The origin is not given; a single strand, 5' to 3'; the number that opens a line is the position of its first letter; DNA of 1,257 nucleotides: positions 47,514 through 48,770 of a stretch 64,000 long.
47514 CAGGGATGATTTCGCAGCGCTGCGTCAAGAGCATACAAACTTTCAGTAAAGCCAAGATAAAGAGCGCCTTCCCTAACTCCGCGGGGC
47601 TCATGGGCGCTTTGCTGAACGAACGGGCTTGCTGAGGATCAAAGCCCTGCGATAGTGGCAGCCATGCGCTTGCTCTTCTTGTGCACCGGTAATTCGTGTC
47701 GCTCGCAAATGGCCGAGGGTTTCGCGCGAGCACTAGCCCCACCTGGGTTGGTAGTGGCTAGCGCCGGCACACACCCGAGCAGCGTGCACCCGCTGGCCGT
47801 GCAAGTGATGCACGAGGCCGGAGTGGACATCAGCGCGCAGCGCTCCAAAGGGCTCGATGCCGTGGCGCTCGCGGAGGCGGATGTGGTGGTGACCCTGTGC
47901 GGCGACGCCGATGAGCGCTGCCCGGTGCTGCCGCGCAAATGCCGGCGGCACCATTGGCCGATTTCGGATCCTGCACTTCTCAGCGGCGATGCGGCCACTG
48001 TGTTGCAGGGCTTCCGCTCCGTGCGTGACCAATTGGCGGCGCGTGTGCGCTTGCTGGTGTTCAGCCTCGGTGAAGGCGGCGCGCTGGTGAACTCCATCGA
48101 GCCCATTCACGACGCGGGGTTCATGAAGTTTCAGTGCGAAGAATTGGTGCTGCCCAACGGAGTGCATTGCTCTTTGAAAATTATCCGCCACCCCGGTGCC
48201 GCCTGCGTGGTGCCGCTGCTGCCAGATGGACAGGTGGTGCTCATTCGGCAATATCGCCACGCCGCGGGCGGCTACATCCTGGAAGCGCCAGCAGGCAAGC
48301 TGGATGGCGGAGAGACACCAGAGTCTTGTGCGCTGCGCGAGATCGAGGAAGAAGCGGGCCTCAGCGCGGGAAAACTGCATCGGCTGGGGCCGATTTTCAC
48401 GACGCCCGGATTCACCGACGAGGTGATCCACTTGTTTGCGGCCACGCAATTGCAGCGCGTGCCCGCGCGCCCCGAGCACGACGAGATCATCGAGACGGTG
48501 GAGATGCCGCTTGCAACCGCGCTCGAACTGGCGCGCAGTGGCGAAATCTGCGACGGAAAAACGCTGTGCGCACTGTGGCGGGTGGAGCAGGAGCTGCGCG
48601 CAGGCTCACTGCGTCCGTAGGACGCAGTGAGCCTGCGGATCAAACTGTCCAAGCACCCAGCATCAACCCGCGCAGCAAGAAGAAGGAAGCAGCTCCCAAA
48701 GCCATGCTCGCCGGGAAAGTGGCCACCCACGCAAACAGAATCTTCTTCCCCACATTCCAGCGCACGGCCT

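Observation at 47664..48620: ArsC (LMW-PTPase-type arsenate reductase)-NUDIX hydrolase fusion gene, divergent from a Pho-box-bearing porin promoter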

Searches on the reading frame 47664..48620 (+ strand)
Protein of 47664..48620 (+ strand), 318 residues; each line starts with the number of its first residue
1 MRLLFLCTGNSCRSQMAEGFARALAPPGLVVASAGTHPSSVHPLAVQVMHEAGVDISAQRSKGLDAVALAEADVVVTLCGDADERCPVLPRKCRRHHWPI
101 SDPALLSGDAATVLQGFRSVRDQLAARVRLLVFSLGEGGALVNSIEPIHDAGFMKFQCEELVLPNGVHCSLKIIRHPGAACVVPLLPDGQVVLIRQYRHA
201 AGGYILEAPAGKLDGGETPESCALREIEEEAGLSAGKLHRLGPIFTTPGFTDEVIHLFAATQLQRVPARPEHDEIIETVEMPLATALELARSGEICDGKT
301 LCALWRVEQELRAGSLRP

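Call 3: search_protein_families(library=pfam, proteins=[window:47664-48620:+], max_evalue=0.01)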
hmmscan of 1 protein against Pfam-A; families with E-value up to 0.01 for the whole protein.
window:47664-48620:+ (318 aa): 2 families
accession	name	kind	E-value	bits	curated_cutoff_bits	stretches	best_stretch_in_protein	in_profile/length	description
PF01451.26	LMWPc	-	1.2e-21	77.8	23.2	1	4-130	2-142/144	Low molecular weight phosphotyrosine protein phosphatase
PF00293.34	NUDIX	-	2.3e-18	66.9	21.1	1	176-289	3-119/134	NUDIX domain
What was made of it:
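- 47664..48062 (+): N-terminal LMWP-fold, thioredoxin-type ArsC domain (aa 1-133). Pfam LMWPc E 1.2e-21 (call 3).
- Checked: Pfam gives LMWPc at aa 4-130 (E 1.2e-21) and NUDIX at aa 176-289 (E 2.3e-18) (call 3).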

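Call 4: search_protein_families(library=ncbifam, proteins=[window:47664-48620:+], max_evalue=0.01)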
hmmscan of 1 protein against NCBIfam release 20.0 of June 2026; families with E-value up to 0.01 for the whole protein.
window:47664-48620:+ (318 aa): 17 families
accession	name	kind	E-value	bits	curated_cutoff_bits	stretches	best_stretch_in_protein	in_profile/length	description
TIGR02691.1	arsC_pI258_fam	equivalog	8.1e-43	145.7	174.3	1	4-129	2-127/129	arsenate reductase (thioredoxin)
NF010053.0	PRK13530.1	subfamily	1.3e-34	119.4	215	1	3-129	6-126/133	arsenate reductase (thioredoxin)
TIGR02689.1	ars_reduc_gluta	equivalog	3.9e-26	91.7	157.6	1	3-132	3-126/126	arsenate reductase, glutathione/glutaredoxin type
NF008736.0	PRK11762.1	equivalog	1.1e-22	80.4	169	1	175-312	45-182/186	ADP compounds hydrolase NudE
NF011585.0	PRK15009.1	equivalog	4.8e-17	62.3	234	1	189-304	58-181/191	GDP-mannose pyrophosphatase NudK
TIGR00052.1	TIGR00052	subfamily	5.6e-14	52.1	79.55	1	189-304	57-183/188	nudix-type nucleoside diphosphatase, YffH/AdpP family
TIGR00586.1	mutt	equivalog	2.5e-07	30.8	97.9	1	189-236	17-64/129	8-oxo-dGTP diphosphatase MutT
NF008003.0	PRK10729.1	equivalog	1.4e-06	27.7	248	1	177-258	57-144/210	ADP-ribose diphosphatase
NF008044.0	PRK10776.1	equivalog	1.2e-05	25.2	148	1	199-242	26-69/130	8-oxo-dGTP diphosphatase MutT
NF001299.0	PRK00241.1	equivalog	3.9e-05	23.2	158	1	185-241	142-196/263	NAD(+) diphosphatase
NF006530.0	PRK08999.1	equivalog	5.5e-05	22.3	245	1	186-239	15-68/315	Nudix family hydrolase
TIGR02705.1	nudix_YtkD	equivalog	6.5e-05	22.5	154.4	1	199-243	42-84/156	RNA deprotection pyrophosphohydrolase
NF008486.0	PRK11391.1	equivalog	7.1e-05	23.3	247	1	3-77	9-85/148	phosphotyrosine-protein phosphatase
NF007980.0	PRK10707.1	equivalog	0.00015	21.4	134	1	197-291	55-148/192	CoA pyrophosphatase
NF041652.1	Nud_hyd_Dein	equivalog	0.00023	21.4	200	1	178-247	14-86/152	Nudix hydrolase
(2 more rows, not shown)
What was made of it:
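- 47664..48062 (+): TIGR02691 scores 145.7 bits, below its 174.3-bit cutoff (call 4).
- On Trx-coupled LMWP-type ArsC (pI258/B. subtilis family): It is still the best-scoring NCBIfam model and beats the glutaredoxin type, TIGR02689, at 91.7 bits (call 4).
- Closest known: Thioredoxin-coupled LMWP-type arsenate reductase. Different: It scores below the NCBIfam equivalog cutoff (call 4).
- The TIGR02691 score (145.7 bits) is below NCBI's equivalog cutoff of 174.3 (call 4).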

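Call 5: search_solved_structures(query=window:47664-48617:+, max_evalue=0.001, show_alignments=3)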
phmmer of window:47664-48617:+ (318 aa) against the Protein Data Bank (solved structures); distinct sequences matched with E-value up to 0.001: 91 (the best 60 are shown).
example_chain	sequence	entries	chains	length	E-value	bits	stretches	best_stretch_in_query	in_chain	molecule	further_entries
8zr8_A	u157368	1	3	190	5.1e-31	111.4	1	146-307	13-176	Methanol dehydrogenase activator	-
8wv3_A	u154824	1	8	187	8.8e-31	110.6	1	146-307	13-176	ADP-ribose pyrophosphatase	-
9jax_E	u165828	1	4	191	9.2e-31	110.5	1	146-307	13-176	ADP-ribose pyrophosphatase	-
1jl3_A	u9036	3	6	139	2.5e-30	109.1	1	3-129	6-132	ARSENATE REDUCTASE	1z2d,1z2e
2cd7_A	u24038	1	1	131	9.7e-28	100.6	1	3-105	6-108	PROTEIN ARSC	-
1ljl_A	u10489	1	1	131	4.8e-27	98.3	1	3-105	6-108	arsenate reductase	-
2ipa_B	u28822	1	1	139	2.8e-26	95.8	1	3-129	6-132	Protein arsC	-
1lju_A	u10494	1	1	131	8.7e-26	94.2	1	3-105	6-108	arsenate reductase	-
8p5n_A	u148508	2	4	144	1.1e-25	93.8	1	3-132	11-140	Low molecular weight phosphatase family protein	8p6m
1lk0_A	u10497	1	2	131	1.2e-25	93.7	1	3-105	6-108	arsenate reductase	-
5c7q_A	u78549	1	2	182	1.3e-25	93.7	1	148-311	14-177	NudF protein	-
2yvm_A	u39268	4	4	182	2.2e-25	92.9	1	178-312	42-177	MutT/nudix family protein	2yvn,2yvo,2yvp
5c7t_A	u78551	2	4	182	3.3e-25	92.3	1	148-311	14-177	NudF protein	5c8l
1jf8_A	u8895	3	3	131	2.1e-24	89.6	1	3-105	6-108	arsenate reductase | Protein arsC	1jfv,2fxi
1rxe_A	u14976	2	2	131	5.2e-23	85.1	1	3-105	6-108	Arsenate reductase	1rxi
1mk1_A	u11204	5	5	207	5.9e-21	78.3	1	144-304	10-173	ADPR pyrophosphatase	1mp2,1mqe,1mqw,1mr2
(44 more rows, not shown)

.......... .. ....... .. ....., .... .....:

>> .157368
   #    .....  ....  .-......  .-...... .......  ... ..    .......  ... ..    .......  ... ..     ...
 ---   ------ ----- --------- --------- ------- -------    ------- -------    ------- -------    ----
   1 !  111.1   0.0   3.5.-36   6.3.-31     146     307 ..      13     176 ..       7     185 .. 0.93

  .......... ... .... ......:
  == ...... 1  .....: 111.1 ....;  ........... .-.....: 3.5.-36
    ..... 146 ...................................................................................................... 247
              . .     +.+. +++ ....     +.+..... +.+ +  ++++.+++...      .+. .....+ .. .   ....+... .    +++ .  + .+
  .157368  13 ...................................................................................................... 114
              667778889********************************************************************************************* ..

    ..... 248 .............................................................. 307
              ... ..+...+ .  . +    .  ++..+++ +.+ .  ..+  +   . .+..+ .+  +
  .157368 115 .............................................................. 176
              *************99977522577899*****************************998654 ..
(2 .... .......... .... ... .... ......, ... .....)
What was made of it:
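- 48099..48617 (+): C-terminal ADPRase/NDP-sugar pyrophosphatase domain (aa 146-318), including the N-terminal beta-sheet subdomain used for the domain-swapped dimer. 8zr8/8wv3 E about 5e-31, covering chain residues 13-176 (call 5).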

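Call 6: find_homologous_proteins(query=window:47664-48617:+, max_evalue=1e-10)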
Query window:47664-48617:+ (318 aa): 2540 proteins with E <= 1e-10 among 8000 candidates; the best 120 are listed.
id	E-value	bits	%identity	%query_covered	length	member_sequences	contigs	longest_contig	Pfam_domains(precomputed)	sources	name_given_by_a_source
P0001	8.0e-198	674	100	95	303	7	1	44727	PF01451.28,PF00293.35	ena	-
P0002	9.0e-165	566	80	100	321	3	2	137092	PF01451.28,PF00293.35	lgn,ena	-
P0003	2.9e-148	511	73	100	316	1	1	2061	PF01451.28,PF00293.35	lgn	-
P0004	1.0e-143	496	70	100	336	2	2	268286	PF01451.28,PF00293.35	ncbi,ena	-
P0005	4.0e-141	488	69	100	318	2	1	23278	PF01451.28,PF00293.35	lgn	-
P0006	8.1e-134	464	67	100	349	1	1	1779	PF01451.28,PF00293.35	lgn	-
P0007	1.2e-126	440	64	99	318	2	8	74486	PF01451.28,PF00293.35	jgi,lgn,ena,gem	jgi:ADP-ribose pyrophosphatase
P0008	6.6e-108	379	59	99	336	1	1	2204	PF01451.28,PF00293.35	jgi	jgi:thioredoxin type arsenate reductase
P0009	4.0e-97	343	58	95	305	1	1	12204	PF01451.28,PF00293.35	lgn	-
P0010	6.3e-63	231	60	58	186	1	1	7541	PF00293.35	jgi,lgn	jgi:ADP-ribose pyrophosphatase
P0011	7.5e-61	224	65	52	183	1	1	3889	PF00293.35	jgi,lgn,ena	-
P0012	7.7e-61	224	63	53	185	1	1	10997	PF00293.35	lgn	-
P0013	1.3e-59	220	63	54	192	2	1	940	PF00293.35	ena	-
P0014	4.3e-59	218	61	53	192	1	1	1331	PF00293.35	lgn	-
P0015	4.7e-59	218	64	53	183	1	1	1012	PF28549.1,PF00293.35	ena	-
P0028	1.3e-56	210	47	42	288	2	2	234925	PF01451.28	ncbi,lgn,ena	-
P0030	2.4e-56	209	62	52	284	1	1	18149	PF00293.35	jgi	jgi:ADP-ribose pyrophosphatase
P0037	4.5e-54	202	44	77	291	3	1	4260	PF00293.35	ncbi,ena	-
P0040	9.7e-54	201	50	42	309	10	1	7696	PF01451.28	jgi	jgi:arsenate reductase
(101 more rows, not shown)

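Call 11: find_encoding_contigs(protein=P0004, flank=8000, max_places=3)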
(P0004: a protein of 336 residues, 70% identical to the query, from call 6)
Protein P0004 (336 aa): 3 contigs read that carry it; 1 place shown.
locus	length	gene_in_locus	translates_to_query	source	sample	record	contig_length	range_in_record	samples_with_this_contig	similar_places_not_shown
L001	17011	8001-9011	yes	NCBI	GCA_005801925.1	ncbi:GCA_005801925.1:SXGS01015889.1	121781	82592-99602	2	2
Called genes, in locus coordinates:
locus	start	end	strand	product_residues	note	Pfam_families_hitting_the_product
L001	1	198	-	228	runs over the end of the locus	PF08281:Sigma70_r4_2 (weak)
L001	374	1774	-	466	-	PF08309:LVIVD (weak)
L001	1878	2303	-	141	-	PF13279:4HBT_2, PF03061:4HBT (faint)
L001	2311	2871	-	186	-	PF00857:Isochorismatase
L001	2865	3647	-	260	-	PF01497:Peripla_BP_2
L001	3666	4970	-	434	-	PF07396:Porin_O_P (faint)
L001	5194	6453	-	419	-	PF07396:Porin_O_P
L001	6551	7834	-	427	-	PF07396:Porin_O_P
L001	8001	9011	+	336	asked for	PF01451:LMWPc, PF00293:NUDIX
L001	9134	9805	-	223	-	-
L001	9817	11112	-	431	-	PF00512:HisKA, PF02518:HATPase_c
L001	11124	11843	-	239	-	PF00072:Response_reg, PF00486:Trans_reg_C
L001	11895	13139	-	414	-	PF00890:FAD_binding_2, PF01266:DAO (weak), PF03486:HI0933_like, PF07992:Pyr_redox_2 (weak), PF12831:FAD_oxidored, PF13450:NAD_binding_8 (weak), PF01266:DAO (weak), PF22780:HI0933_like_1st, +1 more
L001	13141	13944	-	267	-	-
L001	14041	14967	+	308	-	PF00535:Glycos_transf_2, PF13641:Glyco_tranf_2_3 (weak)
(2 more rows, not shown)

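Call 12: find_encoding_contigs(protein=P0002, flank=8000, max_places=3)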
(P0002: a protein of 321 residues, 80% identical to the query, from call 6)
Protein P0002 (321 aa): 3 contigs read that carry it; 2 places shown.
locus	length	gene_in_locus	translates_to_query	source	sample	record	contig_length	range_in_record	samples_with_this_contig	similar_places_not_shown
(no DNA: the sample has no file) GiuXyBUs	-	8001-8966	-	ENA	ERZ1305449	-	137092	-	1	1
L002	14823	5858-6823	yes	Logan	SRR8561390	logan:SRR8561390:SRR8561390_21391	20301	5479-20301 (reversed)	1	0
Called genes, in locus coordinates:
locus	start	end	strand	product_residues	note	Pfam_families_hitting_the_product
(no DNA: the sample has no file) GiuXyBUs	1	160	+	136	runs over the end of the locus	-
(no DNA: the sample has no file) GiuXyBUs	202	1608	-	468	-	PF08309:LVIVD (weak)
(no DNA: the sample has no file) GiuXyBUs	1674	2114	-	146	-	PF13279:4HBT_2, PF03061:4HBT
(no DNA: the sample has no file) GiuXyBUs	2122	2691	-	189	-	PF00857:Isochorismatase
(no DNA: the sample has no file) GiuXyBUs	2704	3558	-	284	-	PF01497:Peripla_BP_2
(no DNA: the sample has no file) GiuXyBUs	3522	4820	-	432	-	PF07396:Porin_O_P (faint)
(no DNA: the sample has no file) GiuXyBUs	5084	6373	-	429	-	PF07396:Porin_O_P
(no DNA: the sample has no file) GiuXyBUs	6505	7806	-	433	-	PF07396:Porin_O_P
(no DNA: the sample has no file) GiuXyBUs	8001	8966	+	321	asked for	PF01451:LMWPc, PF00293:NUDIX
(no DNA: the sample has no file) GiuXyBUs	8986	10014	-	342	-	PF01384:PHO4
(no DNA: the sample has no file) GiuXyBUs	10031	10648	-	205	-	PF01865:PhoU_div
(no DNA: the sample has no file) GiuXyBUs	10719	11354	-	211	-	PF13428:TPR_14 (faint), PF14559:TPR_19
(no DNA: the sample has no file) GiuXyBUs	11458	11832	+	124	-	-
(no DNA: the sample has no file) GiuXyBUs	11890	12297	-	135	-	PF00072:Response_reg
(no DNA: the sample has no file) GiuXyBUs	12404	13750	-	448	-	PF00890:FAD_binding_2 (weak), PF01134:GIDA (faint), PF03486:HI0933_like, PF12831:FAD_oxidored (weak), PF22780:HI0933_like_1st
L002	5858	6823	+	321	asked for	PF01451:LMWPc, PF00293:NUDIX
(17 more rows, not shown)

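Call 13: find_encoding_contigs(protein=P0007, flank=8000, max_places=3)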
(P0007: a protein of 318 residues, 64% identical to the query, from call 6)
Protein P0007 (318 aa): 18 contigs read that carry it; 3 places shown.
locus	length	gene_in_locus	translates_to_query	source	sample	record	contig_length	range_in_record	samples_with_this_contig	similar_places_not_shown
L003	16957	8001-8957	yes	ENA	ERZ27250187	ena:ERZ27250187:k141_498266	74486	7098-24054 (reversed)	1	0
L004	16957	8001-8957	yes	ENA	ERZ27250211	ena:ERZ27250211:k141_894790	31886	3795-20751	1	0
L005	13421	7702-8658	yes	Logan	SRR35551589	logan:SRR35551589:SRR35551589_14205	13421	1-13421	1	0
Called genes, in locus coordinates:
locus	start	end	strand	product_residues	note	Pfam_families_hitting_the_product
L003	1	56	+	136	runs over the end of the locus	-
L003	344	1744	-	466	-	PF08309:LVIVD (weak)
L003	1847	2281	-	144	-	PF13279:4HBT_2, PF03061:4HBT (weak)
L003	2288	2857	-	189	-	PF00857:Isochorismatase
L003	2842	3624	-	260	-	PF01497:Peripla_BP_2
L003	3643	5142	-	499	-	PF07396:Porin_O_P (faint)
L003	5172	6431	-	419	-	PF07396:Porin_O_P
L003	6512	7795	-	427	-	PF07396:Porin_O_P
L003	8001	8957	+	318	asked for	PF01451:LMWPc, PF00293:NUDIX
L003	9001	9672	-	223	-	-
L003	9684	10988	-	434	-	PF00512:HisKA, PF02518:HATPase_c, PF13581:HATPase_c_2 (weak)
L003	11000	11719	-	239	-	PF00072:Response_reg, PF00486:Trans_reg_C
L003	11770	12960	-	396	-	PF03486:HI0933_like, PF01266:DAO (weak), PF22780:HI0933_like_1st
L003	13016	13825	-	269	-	-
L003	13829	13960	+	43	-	-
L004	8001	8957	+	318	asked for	PF01451:LMWPc, PF00293:NUDIX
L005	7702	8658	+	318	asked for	PF01451:LMWPc, PF00293:NUDIX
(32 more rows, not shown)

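Call 15: find_related_loci(query=A1, collection=genome_contigs, flank=10000)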
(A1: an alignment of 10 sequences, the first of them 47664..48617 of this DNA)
Query A1 (318 aa) in genome_contigs; peptide patterns used: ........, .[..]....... (x = any residue, [..] = any of these).
600 stretches matched a pattern (row limit reached: there are more); 594 encode a relative of the query (tblastn E <= 1e-3); the best 80 are kept; 80 distinct loci.
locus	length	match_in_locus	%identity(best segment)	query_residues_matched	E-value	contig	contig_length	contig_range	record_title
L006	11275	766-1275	62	148-317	3e-61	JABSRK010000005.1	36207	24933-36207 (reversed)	MAG: Planctomycetota bacterium isolate DT_84 DT-Planctomycetota-1_scaffold_5, whole genome shotgun sequence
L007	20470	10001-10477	58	146-304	2e-54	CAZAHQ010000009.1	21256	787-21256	MAG TPA_asm: uncultured Acidobacteriota bacterium isolate SRP173033_co1_59 genome assembly, contig: NODE_4242_length_212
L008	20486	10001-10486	58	143-304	3e-53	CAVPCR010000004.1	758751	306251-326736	MAG: Candidatus Eisenbacteria bacterium isolate MFD00032.bin.2.41 genome assembly, contig: contig_45618, whole genome sh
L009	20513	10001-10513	54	144-313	1e-52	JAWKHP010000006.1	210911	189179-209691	MAG: Thermoanaerobaculia bacterium isolate ABC1.176 ABC1.176.fa-6, whole genome shotgun sequence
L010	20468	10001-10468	60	148-304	4e-52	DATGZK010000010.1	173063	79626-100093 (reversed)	MAG TPA_asm: Myxococcota bacterium isolate SMAG_U10661 k141_470131, whole genome shotgun sequence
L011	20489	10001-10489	56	142-304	5e-52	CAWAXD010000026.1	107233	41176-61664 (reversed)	MAG: uncultured delta proteobacterium isolate MFD05942.bin.2.221 genome assembly, contig: contig_93096, whole genome sho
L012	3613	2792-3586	44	39-304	9e-52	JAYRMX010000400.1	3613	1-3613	MAG: Myxococcota bacterium isolate XM2_XAASGE4bin.13 k141_1468803, whole genome shotgun sequence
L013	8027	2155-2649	58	137-304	7e-52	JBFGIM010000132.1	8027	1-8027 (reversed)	MAG: Myxococcota bacterium isolate Mix_sand02.2020.12.Z.71 k141_3106439_length_8027_cov_14.4277, whole genome shotgun se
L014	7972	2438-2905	61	159-317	8e-52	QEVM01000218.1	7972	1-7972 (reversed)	MAG: Proteobacteria bacterium isolate PRO3 J3_scaffold_6988, whole genome shotgun sequence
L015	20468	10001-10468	59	148-304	3e-51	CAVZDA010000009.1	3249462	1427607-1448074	MAG: uncultured delta proteobacterium isolate MFD00822.bin.2.186 genome assembly, contig: contig_47502, whole genome sho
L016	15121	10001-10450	60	154-304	1e-50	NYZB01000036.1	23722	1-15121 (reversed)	MAG: Deltaproteobacteria bacterium isolate ARS66 MHASMcontig_391226, whole genome shotgun sequence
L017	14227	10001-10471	59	158-317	1e-50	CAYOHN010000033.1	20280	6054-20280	MAG TPA_asm: uncultured Spirochaetales bacterium isolate SRP141376_co3_98 genome assembly, contig: NODE_7162_length_2028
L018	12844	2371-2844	58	148-305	7e-51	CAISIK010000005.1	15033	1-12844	MAG: uncultured proteobacterium isolate Erken-D10_bin-1051 genome assembly, contig: bin-1051:005/224, whole genome shotg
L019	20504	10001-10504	56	148-318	2e-50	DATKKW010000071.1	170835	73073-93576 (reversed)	MAG TPA_asm: Myxococcota bacterium isolate SMAG_U14668 k141_2460725, whole genome shotgun sequence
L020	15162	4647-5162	54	139-311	5e-50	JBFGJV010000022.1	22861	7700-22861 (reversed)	MAG: Myxococcota bacterium isolate Mix_sand03.2021.01.D.30 k141_2287030_length_22861_cov_18.8853, whole genome shotgun s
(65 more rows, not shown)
